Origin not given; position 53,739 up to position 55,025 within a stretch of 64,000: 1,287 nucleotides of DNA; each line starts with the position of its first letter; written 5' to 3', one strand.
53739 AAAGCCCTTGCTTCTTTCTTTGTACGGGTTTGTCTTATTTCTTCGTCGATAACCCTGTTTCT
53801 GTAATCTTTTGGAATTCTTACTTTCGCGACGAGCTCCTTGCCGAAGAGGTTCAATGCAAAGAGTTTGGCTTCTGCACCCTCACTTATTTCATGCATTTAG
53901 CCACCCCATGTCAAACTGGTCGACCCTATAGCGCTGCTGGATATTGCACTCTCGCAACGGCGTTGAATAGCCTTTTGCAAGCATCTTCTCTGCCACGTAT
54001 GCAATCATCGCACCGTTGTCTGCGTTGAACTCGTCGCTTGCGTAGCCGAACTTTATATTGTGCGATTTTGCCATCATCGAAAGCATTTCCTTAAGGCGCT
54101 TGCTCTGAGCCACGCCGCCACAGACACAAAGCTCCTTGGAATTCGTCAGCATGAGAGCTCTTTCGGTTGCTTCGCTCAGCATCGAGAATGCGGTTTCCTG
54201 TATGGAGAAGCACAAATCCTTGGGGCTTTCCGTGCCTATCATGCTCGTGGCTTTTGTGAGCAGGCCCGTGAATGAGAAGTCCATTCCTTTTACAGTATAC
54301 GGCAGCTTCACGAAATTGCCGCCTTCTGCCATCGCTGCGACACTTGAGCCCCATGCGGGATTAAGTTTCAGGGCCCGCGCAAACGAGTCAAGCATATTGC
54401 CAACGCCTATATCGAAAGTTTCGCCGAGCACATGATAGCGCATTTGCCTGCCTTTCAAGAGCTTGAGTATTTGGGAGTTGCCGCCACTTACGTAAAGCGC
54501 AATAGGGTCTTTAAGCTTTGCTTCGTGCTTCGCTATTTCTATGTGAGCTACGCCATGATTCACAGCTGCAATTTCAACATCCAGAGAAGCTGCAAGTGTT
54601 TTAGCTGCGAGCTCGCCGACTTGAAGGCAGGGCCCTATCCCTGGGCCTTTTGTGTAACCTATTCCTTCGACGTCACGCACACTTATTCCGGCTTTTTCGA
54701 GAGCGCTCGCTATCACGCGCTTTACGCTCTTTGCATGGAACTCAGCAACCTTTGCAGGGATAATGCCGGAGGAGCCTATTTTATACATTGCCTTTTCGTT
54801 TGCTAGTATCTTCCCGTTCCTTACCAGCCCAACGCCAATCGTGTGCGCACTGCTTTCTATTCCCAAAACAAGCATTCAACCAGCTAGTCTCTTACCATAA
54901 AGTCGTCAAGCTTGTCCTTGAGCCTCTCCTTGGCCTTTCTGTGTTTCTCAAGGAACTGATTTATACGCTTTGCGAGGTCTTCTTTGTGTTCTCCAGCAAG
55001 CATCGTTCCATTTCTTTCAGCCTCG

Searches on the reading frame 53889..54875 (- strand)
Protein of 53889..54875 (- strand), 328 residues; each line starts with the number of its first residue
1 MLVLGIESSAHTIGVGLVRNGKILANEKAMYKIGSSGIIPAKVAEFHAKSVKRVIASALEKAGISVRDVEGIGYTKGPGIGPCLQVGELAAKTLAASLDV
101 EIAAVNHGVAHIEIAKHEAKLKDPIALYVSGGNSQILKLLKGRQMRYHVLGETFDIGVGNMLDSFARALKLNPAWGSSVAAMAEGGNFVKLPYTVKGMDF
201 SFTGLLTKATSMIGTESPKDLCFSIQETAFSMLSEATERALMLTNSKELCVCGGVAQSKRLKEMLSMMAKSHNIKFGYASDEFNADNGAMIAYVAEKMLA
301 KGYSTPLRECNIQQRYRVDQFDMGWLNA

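Call 47: find_encoding_contigs(protein=window:53889-54875:-, flank=10000, max_places=1)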
Protein window:53889-54875:- (328 aa): 9 contigs read that carry it; 1 place shown.
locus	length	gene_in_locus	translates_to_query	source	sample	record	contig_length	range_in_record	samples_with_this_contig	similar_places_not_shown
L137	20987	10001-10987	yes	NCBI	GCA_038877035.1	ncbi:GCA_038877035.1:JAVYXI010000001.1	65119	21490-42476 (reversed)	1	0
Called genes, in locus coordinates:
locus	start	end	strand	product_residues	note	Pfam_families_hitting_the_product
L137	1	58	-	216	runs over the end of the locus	-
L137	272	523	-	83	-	PF22277:EncFtn-like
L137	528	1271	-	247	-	PF00705:PCNA_N, PF02747:PCNA_C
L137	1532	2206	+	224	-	PF00702:Hydrolase, PF13419:HAD_2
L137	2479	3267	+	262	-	PF04414:tRNA_deacylase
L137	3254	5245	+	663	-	-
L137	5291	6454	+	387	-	PF12802:MarR_2 (faint), PF12840:HTH_20 (faint), PF13412:HTH_24 (faint), PF13404:HTH_AsnC-type (faint)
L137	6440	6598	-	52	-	-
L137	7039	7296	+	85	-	-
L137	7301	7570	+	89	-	-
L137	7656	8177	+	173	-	PF01965:DJ-1_PfpI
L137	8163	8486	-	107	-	PF04032:Rpr2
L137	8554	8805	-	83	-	PF03477:ATP-cone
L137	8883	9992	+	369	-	PF00579:tRNA-synt_1b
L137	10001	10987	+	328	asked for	PF00814:TsaD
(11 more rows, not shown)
